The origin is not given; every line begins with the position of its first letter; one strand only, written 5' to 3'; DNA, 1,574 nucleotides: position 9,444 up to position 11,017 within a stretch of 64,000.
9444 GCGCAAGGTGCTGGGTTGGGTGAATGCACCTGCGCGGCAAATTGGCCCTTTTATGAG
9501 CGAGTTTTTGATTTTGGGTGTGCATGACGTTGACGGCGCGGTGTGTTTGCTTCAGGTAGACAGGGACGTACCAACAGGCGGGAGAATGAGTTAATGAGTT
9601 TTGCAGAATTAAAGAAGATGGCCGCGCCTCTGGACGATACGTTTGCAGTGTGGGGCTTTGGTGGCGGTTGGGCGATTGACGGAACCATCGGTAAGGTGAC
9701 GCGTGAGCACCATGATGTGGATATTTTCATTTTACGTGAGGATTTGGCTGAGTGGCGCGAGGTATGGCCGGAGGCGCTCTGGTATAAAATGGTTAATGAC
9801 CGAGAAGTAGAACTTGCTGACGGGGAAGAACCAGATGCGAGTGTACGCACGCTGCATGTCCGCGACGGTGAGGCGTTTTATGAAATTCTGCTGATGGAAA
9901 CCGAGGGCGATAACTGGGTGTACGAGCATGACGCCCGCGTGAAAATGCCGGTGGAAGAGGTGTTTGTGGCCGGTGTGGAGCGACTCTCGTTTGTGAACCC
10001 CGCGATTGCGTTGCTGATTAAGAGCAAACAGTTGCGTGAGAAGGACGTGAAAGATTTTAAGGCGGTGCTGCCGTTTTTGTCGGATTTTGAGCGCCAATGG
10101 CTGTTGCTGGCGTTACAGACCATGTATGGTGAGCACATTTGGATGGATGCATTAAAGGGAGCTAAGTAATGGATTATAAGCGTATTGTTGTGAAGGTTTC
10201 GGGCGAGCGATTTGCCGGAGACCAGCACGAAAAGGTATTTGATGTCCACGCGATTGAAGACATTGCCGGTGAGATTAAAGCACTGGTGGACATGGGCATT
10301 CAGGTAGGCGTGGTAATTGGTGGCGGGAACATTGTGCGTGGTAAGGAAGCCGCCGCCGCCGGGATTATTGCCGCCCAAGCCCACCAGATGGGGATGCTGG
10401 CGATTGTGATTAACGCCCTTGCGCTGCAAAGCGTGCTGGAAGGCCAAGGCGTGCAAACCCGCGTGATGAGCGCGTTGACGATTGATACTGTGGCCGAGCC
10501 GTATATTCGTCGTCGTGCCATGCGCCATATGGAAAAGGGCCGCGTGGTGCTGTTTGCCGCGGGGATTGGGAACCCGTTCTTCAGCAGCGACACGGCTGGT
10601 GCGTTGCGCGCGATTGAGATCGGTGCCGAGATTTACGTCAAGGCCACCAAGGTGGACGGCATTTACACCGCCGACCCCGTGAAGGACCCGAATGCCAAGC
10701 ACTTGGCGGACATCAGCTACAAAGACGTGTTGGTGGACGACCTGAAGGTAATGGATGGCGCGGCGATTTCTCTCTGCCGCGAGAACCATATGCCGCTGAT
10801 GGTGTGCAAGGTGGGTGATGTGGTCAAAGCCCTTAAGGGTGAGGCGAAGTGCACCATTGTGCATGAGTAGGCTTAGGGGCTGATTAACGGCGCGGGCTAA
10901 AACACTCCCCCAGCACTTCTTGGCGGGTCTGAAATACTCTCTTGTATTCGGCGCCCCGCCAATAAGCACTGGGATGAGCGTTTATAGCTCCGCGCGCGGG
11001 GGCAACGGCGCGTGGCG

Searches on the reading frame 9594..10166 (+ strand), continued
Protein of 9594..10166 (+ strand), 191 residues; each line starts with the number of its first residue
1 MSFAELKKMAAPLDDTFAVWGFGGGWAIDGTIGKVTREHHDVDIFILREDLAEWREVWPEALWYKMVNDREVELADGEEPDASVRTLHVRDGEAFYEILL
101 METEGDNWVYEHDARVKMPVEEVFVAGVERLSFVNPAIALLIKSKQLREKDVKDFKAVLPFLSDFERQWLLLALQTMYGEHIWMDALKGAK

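Call 50: find_encoding_contigs(protein=P0007, flank=5000, max_places=2)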
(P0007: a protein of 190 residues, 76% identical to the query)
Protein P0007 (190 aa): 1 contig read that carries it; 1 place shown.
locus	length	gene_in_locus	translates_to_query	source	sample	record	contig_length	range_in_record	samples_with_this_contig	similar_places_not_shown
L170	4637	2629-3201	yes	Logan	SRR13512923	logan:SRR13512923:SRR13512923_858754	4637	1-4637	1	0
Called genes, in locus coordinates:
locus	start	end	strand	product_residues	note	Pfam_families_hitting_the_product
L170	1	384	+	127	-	?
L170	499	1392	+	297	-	PF00889:EF_TS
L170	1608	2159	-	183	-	-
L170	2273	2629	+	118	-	PF01588:tRNA_bind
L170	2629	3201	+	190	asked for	PF10706:Aminoglyc_resit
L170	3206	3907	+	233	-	PF00696:AA_kinase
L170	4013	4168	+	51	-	-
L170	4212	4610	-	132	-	-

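Call 51: find_encoding_contigs(protein=P0008, flank=5000, max_places=2)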
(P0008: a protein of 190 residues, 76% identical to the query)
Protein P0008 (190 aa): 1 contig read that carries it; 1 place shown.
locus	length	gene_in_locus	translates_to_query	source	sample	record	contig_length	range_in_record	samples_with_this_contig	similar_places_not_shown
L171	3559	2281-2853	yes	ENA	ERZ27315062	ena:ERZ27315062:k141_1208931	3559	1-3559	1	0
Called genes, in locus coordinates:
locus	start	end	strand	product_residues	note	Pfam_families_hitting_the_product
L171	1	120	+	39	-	?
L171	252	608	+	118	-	PF05635:23S_rRNA_IVP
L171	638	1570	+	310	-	PF00889:EF_TS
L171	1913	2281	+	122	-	PF01588:tRNA_bind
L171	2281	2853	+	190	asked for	PF10706:Aminoglyc_resit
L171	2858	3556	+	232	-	PF00696:AA_kinase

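Call 57: search_protein_families(library=pfam, proteins=[L001:3202-3840:-, L170:1611-2159:-], max_evalue=0.01)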
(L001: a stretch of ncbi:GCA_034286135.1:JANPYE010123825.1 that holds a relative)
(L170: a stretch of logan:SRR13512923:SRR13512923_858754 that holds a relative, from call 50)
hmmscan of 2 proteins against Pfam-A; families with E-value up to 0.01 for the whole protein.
L001:3202-3840:- (213 aa): 0 families

L170:1611-2159:- (183 aa): 0 families

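Call 61: search_protein_families(library=padloc, proteins=[window:9594-10166:+, P0011], max_evalue=1)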
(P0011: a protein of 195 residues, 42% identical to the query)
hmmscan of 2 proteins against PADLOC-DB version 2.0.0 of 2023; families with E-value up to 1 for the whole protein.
window:9594-10166:+ (191 aa): 0 families

P0011 (195 aa): 0 families

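Call 62: search_protein_families(library=phrogs, proteins=[window:9594-10166:+, P0011], max_evalue=1)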
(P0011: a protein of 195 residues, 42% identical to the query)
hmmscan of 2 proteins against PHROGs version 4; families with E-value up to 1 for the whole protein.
window:9594-10166:+ (191 aa): 1 family
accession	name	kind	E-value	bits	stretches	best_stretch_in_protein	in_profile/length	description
phrog_19521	-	unknown function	0.064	14.3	1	80-117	14-50/55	-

P0011 (195 aa): 0 families

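Call 69: search_dna_similar(query=window:9594-10166:+, collection=plasmids, mode=protein, max_evalue=0.001, max_rows=25)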
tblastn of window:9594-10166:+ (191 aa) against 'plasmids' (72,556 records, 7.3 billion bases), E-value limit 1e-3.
Records with a match: 85; places in all: 86; records where one place covers at least 80% of the query: 84.
Best place of each record, by identity: <60% 85.
By first word of the organism name: Agrobacterium 41; Bacillus 7; Priestia 6; Arthrobacter 6; Ketogulonicigenium 4; Streptomyces 3; Cytobacillus 3; Rhizobium 3; Burkholderia 2; Deinococcus 2; and 8 more.
By predicted mobility (MOB-suite, as given by PLSDB): conjugative 50; non-mobilizable 31; mobilizable 4.
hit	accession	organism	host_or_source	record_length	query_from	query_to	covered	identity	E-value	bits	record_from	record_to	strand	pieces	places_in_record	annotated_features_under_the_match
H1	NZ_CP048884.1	Priestia megaterium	culture,agricultural soil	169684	1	187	98%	34.2%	8e-22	99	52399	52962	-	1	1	hypothetical protein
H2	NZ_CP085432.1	Priestia megaterium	single cell,soil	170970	1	187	98%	34.2%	8e-22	99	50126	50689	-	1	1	hypothetical protein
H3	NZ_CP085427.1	Priestia megaterium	single cell,soil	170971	1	187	98%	34.2%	8e-22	99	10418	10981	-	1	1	hypothetical protein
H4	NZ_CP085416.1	Priestia megaterium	single cell,soil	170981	1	187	98%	34.2%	8e-22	99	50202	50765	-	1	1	hypothetical protein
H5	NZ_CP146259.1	Priestia megaterium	Nicotiana tabacum L.,Cell ...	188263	1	187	98%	34.2%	2e-21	98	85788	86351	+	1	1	hypothetical protein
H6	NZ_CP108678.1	Streptomyces sp. NBC_01216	-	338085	4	191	98%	34.0%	8e-22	99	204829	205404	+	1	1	amino acid transporter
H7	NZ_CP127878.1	Priestia megaterium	Single bacterial isolate,soil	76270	1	187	98%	33.7%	1e-20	96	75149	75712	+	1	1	hypothetical protein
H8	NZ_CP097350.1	Cytobacillus pseudoceanisediminis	cell culture,hot underground spring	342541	1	187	98%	33.2%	1e-22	101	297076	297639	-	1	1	hypothetical protein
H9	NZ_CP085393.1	Cytobacillus oceanisediminis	single cell,soil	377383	1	187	98%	33.2%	1e-22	101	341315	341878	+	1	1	hypothetical protein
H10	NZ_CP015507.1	Cytobacillus oceanisediminis 2691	seawater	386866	1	187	98%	33.2%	1e-22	101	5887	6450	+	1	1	hypothetical protein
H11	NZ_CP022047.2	Mammaliicoccus sciuri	Homo sapiens,clinical isolate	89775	1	183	96%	32.4%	9e-21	96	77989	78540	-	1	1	hypothetical protein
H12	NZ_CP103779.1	Bacillus toyonensis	cell culture,Commercial plant nursery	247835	1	187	98%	31.6%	4e-23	102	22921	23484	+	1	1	hypothetical protein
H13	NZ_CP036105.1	Bacillus mycoides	cell culture,soil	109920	1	187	98%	31.1%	8e-21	96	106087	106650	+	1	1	hypothetical protein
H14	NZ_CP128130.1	Bacillus mycoides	bacterial isolate,field soil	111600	1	187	98%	31.1%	8e-21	96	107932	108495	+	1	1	hypothetical protein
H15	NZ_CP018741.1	Bacillus cereus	Salad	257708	1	183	96%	31.6%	1e-22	101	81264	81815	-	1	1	hypothetical protein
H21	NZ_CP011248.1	Agrobacterium tumefaciens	Achillea ptarmica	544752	20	189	89%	31.8%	4e-13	74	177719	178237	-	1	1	hypothetical protein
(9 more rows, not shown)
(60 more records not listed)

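Call 70: get_annotated_region(hit=H11, flank=6000)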
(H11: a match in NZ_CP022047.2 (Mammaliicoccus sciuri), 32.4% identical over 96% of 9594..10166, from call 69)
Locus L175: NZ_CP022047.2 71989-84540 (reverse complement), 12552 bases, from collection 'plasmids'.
description: Mammaliicoccus sciuri strain FDAARGOS_285 plasmid unnamed1, complete sequence
organism: Mammaliicoccus sciuri (NCBI taxid 1296)
taxonomy: Bacteria; Bacillota; Bacilli; Bacillales; Staphylococcaceae; Mammaliicoccus; Mammaliicoccus sciuri
host: -; source: Homo sapiens,clinical isolate; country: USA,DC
typing (MOB-suite, as given by PLSDB): non-mobilizable
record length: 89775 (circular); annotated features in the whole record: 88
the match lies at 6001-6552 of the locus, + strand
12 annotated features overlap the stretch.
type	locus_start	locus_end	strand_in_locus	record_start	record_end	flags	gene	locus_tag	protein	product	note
CDS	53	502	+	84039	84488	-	-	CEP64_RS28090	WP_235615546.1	GNAT family N-acetyltransferase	-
CDS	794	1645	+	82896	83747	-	-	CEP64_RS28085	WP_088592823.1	PhzF family phenazine biosynthesis protein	GO:0009058 - biosynthetic process [Evidence IEA]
CDS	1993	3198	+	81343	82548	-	-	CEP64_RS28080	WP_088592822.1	multidrug effflux MFS transporter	GO:0055085 - transmembrane transport [Evidence IEA]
CDS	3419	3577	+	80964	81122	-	-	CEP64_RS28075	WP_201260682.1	hypothetical protein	-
CDS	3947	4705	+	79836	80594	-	-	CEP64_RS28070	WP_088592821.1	SDR family oxidoreductase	-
CDS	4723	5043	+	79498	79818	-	-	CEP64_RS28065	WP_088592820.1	hypothetical protein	-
CDS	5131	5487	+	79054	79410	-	-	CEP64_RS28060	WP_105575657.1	MerR family transcriptional regulator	GO:0006355 - regulation of DNA-templated transcription [Evidence IEA]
CDS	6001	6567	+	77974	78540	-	-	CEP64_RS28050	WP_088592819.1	hypothetical protein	-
CDS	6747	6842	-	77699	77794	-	-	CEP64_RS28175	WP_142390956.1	type I toxin-antitoxin system Fst family toxin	-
CDS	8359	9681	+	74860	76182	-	-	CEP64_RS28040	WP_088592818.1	toll/interleukin-1 receptor domain-containing protein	GO:0007165 - signal transduction [Evidence IEA]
CDS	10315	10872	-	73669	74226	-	-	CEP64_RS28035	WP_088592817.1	TetR/AcrR family transcriptional regulator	GO:0006355 - regulation of DNA-templated transcription [Evidence IEA]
CDS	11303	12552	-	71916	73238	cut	gtfB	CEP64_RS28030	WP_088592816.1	accessory Sec system glycosylation chaperone GtfB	GO:0031647 - regulation of protein stability [Evidence IEA]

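Call 71: get_annotated_region(hit=H21, flank=5000)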
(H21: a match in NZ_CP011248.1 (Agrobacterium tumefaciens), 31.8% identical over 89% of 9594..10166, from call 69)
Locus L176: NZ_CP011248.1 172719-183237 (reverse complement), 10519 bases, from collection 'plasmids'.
description: Agrobacterium tumefaciens strain Ach5 plasmid pAt, complete sequence
organism: Agrobacterium tumefaciens (NCBI taxid 358)
taxonomy: Bacteria; Pseudomonadota; Alphaproteobacteria; Hyphomicrobiales; Rhizobiaceae; Agrobacterium; Agrobacterium tumefaciens
host: -; source: Achillea ptarmica; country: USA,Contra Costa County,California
typing (MOB-suite, as given by PLSDB): conjugative; relaxase MOBQ; mating-pair formation MPF_T
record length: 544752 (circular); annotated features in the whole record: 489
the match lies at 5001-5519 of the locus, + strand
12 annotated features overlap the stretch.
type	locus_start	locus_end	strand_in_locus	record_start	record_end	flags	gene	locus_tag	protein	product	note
CDS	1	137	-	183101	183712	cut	-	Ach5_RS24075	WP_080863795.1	TetR/AcrR family transcriptional regulator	GO:0006355 - regulation of DNA-templated transcription [Evidence IEA]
CDS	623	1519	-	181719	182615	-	-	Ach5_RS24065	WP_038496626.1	AraC family transcriptional regulator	GO:0006355 - regulation of DNA-templated transcription [Evidence IEA]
CDS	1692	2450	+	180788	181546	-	-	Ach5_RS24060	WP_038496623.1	SDR family oxidoreductase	-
CDS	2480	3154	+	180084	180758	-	-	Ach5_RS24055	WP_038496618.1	glutathione S-transferase family protein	GO:0006749 - glutathione metabolic process [Evidence IEA]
CDS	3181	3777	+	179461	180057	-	-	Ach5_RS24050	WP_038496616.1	cysteine hydrolase family protein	-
CDS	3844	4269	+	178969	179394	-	-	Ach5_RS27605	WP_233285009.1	antibiotic biosynthesis monooxygenase family protein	-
CDS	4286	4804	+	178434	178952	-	-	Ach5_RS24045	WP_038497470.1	MarR family transcriptional regulator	-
CDS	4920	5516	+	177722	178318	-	-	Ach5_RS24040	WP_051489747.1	hypothetical protein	-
CDS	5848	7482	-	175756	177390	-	-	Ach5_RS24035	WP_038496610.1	GMC family oxidoreductase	-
CDS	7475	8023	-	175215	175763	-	-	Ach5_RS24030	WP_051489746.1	sugar dehydrogenase complex small subunit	-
CDS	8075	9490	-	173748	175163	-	-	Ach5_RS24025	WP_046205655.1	cytochrome c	-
CDS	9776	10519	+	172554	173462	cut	-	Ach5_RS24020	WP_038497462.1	LysR family transcriptional regulator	-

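Call 74: search_protein_families(library=pfam, alignment_id=A6, max_evalue=0.00001)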
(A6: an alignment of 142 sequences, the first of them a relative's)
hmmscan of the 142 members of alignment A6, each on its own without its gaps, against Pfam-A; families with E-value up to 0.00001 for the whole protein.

A. member 1, L005:5477-5959:+ (161 aa): 1 family
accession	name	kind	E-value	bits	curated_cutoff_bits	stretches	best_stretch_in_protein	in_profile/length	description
PF00903.31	Glyoxalase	-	2.3e-07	31.6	20.6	1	36-158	2-121/121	Glyoxalase/Bleomycin resistance protein/Dioxygenase superfamily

B. families by the number of members that match (of 142 scanned): 125 families (the first 25 are shown)
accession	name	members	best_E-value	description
PF00583.31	Acetyltransf_1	11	4.5e-18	Acetyltransferase (GNAT) family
PF13302.13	Acetyltransf_3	8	5.7e-23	Acetyltransferase (GNAT) domain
PF13420.13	Acetyltransf_4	7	4.8e-19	Acetyltransferase (GNAT) domain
PF13508.13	Acetyltransf_7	7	1.8e-13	Acetyltransferase (GNAT) domain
PF02028.23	BCCT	6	5.6e-198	BCCT, betaine/carnitine/choline family transporter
PF22919.1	ATP-synt_VA_C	6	4.6e-08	C-terminal domain of V and A type ATP synthase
PF00903.31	Glyoxalase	5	1.2e-27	Glyoxalase/Bleomycin resistance protein/Dioxygenase superfamily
PF00293.34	NUDIX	5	9.3e-15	NUDIX domain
PF13673.13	Acetyltransf_10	4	2e-15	Acetyltransferase (GNAT) domain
PF13523.12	Acetyltransf_8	4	1.3e-12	Acetyltransferase (GNAT) domain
PF00006.31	ATP-synt_ab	4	1.2e-06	ATP synthase alpha/beta family, nucleotide-binding domain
PF10011.15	DUF2254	3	4.3e-113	Predicted membrane protein (DUF2254)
PF00300.27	His_Phos_1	3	1.9e-45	Histidine phosphatase superfamily (branch 1)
PF08241.18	Methyltransf_11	3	4.4e-21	Methyltransferase domain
PF13847.12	Methyltransf_31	3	5.2e-21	Methyltransferase domain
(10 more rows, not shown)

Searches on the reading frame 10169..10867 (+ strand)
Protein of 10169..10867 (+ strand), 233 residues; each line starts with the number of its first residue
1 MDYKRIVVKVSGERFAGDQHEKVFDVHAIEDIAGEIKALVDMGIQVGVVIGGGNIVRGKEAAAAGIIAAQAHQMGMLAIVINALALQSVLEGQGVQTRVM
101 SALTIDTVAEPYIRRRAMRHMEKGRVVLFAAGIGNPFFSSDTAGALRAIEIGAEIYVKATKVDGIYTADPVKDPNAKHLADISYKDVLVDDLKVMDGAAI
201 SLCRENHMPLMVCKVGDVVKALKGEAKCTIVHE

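Call 6: search_protein_families(library=pfam, proteins=[window:10169-10867:+], max_evalue=1)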
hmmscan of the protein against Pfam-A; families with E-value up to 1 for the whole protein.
window:10169-10867:+ (233 aa): 1 family
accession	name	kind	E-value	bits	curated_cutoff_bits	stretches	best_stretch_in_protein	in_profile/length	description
PF00696.33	AA_kinase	-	8.4e-33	114.5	24.9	1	4-213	1-233/234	Amino acid kinase family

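Call 7: search_protein_families(library=ncbifam, proteins=[window:10169-10867:+], max_evalue=1)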
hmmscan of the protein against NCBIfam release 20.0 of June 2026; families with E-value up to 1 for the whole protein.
window:10169-10867:+ (233 aa): 22 families
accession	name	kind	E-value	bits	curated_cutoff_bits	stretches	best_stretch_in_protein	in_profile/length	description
TIGR02075.1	pyrH_bact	equivalog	1.3e-83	280.1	243.9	1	3-232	1-233/233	UMP kinase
TIGR02076.1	pyrH_arch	equivalog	1.3e-16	60.9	158.05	1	6-231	1-221/222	UMP kinase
NF006068.0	PRK08210.1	equivalog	2e-06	27.2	474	1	140-212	158-233/405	aspartate kinase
TIGR00656.1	asp_kin_monofn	equivalog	2.5e-06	26.7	402.25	1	140-214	160-237/407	aspartate kinase, monofunctional class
NF005154.0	PRK06635.1-2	equivalog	3.6e-06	26.6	376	1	140-212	154-229/407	aspartate kinase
TIGR00657.1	asp_kinases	subfamily_domain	4.3e-06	26.1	208.7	1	140-212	194-269/442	aspartate kinase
TIGR01027.1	proB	equivalog_domain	7.5e-06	25.3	186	2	141-186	146-191/363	glutamate 5-kinase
NF005153.0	PRK06635.1-1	equivalog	1.9e-05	23.9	585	1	140-204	154-221/421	aspartate kinase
NF005155.0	PRK06635.1-4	equivalog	2.2e-05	23.7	346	1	140-188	153-201/407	aspartate kinase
NF005158.0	PRK06635.2-2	equivalog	2.8e-05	23.2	717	1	139-204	155-217/401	aspartate kinase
NF006515.0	PRK08961.1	equivalog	3.2e-05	22.1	802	1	139-214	214-292/861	bifunctional aspartate kinase/diaminopimelate decarboxylase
TIGR02078.1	AspKin_pair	subfamily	5.2e-05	22.7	242.4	1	148-217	189-261/327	putative Pyrococcus aspartate kinase subunit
NF005161.0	PRK06635.2-5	equivalog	6.4e-05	22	586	1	140-214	156-231/402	aspartate kinase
NF006540.0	PRK09034.1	equivalog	7e-05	21.6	434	1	139-187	198-246/454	aspartate kinase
NF006234.1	PRK08373.1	subfamily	8.2e-05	22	237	1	148-217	196-267/338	aspartate kinase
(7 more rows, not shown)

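Call 35: find_related_loci(query=A4, collection=metagenome_contigs, flank=5000)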
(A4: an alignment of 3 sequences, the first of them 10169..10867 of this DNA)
Query A4 (233 aa) in metagenome_contigs; peptide patterns used: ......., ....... (x = any residue, [..] = any of these).
600 stretches matched a pattern (row limit reached: there are more); 454 encode a relative of the query (tblastn E <= 1e-3); the best 80 are kept; 80 distinct loci.
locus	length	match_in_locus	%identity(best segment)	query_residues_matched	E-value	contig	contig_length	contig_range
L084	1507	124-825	54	1-232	5e-87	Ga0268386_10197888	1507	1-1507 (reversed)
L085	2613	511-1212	54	1-232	8e-84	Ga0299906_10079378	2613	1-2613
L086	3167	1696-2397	56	1-232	2e-82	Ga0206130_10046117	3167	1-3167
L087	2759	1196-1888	55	3-231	2e-82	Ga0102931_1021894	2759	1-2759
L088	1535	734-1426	54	3-231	3e-85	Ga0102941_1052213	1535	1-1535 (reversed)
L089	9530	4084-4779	54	3-232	1e-80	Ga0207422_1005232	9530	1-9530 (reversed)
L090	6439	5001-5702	53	1-232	5e-80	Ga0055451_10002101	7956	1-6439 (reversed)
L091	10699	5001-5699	55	3-233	8e-80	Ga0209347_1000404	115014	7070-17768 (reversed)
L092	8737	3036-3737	55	1-232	1e-79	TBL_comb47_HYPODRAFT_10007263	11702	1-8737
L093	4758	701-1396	54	3-232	1e-79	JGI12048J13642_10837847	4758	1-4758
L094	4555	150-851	52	1-232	6e-80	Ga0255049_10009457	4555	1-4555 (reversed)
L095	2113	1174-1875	51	1-232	3e-82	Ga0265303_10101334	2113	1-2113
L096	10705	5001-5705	55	1-233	1e-79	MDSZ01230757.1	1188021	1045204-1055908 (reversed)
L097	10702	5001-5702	52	1-232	2e-79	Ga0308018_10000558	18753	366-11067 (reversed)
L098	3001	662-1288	58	3-212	6e-80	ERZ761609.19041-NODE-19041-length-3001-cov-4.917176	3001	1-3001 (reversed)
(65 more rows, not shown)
